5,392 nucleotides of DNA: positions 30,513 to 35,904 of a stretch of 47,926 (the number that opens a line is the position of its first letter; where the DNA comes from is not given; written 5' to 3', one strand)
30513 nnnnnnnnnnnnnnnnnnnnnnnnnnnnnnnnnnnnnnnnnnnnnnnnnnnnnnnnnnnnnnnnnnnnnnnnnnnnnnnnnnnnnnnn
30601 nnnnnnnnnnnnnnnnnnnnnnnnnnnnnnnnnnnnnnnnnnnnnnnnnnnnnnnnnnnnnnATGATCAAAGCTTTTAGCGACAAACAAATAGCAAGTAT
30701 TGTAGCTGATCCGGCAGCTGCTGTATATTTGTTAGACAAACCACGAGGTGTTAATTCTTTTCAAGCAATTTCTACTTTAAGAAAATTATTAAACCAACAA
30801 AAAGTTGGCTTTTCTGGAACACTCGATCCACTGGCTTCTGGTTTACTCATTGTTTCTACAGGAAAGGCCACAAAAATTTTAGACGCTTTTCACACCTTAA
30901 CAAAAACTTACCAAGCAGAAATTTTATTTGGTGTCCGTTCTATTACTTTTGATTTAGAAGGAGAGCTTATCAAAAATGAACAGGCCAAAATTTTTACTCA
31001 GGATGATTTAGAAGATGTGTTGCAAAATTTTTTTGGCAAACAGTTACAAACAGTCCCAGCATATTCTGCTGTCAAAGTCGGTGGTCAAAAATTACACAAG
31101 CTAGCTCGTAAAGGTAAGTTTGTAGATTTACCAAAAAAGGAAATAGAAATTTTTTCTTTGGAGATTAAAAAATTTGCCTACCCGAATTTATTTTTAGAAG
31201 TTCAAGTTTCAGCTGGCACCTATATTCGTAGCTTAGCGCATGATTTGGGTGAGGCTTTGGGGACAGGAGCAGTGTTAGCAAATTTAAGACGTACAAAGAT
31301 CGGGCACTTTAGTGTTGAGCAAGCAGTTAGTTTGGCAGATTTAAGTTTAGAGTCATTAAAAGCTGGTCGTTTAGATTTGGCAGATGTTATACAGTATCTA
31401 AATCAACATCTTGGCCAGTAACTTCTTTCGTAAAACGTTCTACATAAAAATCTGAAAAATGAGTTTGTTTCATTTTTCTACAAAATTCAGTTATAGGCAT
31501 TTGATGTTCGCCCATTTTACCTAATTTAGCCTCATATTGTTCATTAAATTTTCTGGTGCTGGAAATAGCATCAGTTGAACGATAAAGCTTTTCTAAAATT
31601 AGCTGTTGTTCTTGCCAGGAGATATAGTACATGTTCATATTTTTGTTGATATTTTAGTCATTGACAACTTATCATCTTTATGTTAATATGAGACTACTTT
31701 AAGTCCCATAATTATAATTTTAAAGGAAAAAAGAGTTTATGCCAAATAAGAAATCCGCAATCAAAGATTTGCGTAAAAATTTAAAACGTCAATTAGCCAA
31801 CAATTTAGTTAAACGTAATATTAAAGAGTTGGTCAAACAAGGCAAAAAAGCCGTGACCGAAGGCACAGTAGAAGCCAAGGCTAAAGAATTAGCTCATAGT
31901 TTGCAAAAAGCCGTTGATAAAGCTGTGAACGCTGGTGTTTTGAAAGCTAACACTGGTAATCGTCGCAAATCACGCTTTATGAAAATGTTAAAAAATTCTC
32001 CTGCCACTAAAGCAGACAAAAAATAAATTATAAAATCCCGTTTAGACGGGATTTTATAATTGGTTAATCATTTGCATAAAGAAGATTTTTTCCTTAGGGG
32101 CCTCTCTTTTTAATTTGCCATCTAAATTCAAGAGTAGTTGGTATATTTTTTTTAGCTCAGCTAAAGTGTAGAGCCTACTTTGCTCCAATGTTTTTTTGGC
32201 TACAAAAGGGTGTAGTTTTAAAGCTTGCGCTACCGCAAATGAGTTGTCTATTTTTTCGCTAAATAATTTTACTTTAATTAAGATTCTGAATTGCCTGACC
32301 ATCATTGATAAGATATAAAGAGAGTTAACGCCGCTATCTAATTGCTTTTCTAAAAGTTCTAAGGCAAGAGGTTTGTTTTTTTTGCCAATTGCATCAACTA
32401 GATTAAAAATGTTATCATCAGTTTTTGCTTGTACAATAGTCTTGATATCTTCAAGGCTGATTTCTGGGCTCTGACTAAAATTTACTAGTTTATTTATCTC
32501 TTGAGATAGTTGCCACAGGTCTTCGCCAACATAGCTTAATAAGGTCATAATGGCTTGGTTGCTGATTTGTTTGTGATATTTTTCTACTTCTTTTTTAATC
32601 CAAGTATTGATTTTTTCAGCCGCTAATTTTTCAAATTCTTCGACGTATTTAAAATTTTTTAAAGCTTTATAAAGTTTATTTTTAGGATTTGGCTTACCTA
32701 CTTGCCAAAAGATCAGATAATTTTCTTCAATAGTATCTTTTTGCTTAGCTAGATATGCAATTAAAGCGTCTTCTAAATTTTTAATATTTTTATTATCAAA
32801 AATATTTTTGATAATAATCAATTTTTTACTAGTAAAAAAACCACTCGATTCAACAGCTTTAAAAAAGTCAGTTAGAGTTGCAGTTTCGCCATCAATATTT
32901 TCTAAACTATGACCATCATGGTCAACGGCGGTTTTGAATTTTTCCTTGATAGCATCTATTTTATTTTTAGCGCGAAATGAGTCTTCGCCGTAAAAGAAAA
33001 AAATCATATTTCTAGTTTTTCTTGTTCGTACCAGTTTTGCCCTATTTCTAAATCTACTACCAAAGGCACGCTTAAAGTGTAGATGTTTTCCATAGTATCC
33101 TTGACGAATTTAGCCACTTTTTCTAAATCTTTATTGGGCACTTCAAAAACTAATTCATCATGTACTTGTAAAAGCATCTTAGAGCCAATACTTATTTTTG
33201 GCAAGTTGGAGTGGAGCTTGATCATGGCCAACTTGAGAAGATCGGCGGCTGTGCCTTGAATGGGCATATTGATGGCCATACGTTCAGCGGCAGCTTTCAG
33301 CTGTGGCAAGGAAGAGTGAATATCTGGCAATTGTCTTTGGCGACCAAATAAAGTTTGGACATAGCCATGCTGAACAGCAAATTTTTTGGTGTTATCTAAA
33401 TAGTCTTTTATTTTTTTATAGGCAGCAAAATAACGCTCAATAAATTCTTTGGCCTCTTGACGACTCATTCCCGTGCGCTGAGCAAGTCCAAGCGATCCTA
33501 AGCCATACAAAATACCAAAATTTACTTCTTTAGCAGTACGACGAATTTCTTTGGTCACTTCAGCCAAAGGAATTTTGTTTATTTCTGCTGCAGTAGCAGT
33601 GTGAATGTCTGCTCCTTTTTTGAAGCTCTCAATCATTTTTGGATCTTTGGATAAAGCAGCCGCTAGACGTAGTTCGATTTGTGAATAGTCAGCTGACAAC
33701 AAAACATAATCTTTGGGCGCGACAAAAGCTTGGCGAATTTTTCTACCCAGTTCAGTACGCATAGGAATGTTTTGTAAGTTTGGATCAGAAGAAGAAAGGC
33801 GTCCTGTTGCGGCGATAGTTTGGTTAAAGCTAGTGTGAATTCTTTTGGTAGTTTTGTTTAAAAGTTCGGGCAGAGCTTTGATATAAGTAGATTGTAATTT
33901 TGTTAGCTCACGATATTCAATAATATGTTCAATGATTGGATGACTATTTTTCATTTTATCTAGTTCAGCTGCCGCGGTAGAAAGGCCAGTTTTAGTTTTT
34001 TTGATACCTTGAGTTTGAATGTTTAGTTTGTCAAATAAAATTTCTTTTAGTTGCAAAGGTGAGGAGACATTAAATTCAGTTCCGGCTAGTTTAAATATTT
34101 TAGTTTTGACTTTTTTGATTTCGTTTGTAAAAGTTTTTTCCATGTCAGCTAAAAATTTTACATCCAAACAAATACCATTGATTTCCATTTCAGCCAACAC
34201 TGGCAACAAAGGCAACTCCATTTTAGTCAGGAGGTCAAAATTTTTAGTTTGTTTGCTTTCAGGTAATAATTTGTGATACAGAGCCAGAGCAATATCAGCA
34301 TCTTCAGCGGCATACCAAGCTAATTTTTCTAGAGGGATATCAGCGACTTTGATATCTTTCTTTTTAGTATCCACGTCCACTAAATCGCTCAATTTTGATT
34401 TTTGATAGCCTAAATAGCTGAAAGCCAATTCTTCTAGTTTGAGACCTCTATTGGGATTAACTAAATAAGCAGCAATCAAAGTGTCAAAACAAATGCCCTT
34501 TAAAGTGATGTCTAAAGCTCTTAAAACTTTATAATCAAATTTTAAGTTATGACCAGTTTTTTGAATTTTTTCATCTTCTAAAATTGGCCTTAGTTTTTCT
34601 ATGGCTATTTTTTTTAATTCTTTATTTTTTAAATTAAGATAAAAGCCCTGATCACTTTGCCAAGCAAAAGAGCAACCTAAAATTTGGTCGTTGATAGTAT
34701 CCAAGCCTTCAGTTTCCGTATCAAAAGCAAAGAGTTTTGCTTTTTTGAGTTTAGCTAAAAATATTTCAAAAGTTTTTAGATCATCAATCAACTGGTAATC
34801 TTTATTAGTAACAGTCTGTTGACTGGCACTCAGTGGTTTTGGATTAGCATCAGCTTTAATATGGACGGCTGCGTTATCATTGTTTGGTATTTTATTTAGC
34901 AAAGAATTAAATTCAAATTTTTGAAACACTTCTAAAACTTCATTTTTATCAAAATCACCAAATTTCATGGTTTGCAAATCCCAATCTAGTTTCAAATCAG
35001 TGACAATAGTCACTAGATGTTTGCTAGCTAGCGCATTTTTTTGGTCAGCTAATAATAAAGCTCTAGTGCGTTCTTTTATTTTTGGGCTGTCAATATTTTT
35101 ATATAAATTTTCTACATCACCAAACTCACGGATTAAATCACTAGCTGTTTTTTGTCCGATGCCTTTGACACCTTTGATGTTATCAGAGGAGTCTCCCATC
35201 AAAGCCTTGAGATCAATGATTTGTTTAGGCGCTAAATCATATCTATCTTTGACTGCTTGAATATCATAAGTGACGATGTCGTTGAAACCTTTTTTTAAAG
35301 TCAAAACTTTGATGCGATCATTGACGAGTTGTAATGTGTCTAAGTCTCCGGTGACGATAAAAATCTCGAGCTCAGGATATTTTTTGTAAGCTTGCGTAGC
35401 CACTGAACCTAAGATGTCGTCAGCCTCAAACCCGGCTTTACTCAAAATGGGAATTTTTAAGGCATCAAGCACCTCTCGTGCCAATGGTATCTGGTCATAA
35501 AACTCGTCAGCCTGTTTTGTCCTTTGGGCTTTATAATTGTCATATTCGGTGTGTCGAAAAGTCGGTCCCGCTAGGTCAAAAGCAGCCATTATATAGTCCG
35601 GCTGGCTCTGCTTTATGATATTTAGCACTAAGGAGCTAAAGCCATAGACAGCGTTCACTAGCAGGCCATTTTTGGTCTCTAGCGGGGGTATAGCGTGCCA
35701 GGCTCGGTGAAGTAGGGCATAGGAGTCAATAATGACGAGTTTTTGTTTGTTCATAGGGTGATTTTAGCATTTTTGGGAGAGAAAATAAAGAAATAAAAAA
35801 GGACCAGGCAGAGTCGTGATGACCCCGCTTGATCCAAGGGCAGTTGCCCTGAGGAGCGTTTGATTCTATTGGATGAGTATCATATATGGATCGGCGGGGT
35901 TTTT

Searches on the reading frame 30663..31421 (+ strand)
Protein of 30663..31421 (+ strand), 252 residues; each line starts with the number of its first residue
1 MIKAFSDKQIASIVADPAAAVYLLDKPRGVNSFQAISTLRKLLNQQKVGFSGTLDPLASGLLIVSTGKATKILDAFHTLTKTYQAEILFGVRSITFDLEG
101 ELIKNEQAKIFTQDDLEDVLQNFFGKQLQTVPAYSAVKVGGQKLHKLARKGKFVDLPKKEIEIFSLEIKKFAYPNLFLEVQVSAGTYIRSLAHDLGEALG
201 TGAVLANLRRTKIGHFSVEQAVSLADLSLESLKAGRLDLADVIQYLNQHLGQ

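Call 48: search_protein_families(library=pfam, proteins=[window:30663-31421:+], max_evalue=0.001)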
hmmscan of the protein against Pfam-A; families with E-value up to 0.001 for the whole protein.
window:30663-31421:+ (252 aa): 2 families
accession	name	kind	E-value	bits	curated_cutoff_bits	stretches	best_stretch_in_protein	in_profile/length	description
PF01509.24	TruB_N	-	1.1e-47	162.6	27.3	1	40-188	1-149/149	TruB family pseudouridylate synthase (N terminal domain)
PF16198.10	TruB_C_2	-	1.1e-12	48.3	29.3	1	189-230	1-42/66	tRNA pseudouridylate synthase B C-terminal domain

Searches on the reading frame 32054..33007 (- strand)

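Call 48: search_protein_families(library=pfam, proteins=[window:32054-33007:-], max_evalue=0.001)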
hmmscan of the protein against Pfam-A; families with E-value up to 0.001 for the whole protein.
window:32054-33007:- (317 aa): 3 families
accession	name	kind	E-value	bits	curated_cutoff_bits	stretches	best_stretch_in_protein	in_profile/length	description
PF21694.2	DNA_pol3_delta_C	-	1.2e-25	90.3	27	1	198-314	2-118/121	DNA polymerase III delta subunit, C-terminal domain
PF06144.19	DNA_pol3_delta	-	6.2e-13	49.3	21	1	4-123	2-122/124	DNA polymerase III, delta subunit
PF12169.13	DNA_pol3_gamma3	-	0.00043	20.5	24.4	1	186-293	4-104/143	DNA polymerase III subunits gamma and tau domain III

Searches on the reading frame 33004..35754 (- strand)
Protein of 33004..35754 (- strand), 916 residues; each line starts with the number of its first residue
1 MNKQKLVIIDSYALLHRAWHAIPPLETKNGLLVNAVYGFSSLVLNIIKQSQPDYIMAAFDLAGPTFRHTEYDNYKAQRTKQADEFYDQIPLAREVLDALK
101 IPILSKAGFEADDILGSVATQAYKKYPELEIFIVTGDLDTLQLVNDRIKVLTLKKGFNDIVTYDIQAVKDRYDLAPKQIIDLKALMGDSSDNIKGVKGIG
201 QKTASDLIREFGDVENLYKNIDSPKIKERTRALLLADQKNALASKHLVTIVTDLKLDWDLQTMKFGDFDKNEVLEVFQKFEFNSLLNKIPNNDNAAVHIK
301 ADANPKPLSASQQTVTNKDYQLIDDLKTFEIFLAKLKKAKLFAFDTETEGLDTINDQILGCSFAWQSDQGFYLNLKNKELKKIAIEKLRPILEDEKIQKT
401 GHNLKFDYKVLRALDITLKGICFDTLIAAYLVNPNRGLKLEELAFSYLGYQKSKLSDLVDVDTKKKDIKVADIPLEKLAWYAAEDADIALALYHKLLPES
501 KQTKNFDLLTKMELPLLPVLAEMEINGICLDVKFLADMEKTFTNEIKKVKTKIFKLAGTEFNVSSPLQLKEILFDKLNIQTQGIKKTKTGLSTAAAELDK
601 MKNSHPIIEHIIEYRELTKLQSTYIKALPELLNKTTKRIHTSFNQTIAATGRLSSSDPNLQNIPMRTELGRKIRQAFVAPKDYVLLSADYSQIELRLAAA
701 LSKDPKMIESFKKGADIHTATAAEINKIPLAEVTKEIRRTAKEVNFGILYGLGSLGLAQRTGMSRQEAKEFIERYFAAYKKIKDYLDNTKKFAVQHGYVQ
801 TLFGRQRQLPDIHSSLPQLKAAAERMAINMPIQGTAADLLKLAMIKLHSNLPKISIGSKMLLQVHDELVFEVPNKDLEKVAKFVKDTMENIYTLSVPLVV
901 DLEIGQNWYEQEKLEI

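Call 48: search_protein_families(library=pfam, proteins=[window:33004-35754:-], max_evalue=0.001)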
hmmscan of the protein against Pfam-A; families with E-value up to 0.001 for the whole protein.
window:33004-35754:- (916 aa): 5 families
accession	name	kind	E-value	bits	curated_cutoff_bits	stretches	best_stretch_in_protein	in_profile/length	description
PF00476.26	DNA_pol_A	-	2.8e-159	530.6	34.3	1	534-910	3-381/381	DNA polymerase family A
PF02739.22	5_3_exonuc_N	-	3.4e-49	167.1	34.3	1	5-172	1-163/164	5'-3' exonuclease, N-terminal resolvase-like domain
PF01612.26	DNA_pol_A_exo1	-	8.8e-33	114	23.6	1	320-499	1-171/173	3'-5' exonuclease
PF01367.25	5_3_exonuc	-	3.1e-30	105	40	1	175-270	2-96/97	5'-3' exonuclease, C-terminal SAM fold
PF22619.2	DNA_polI_exo1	-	1.3e-10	41.7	27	1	362-443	17-96/140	DNA polymerase I, ribonuclease H-like domain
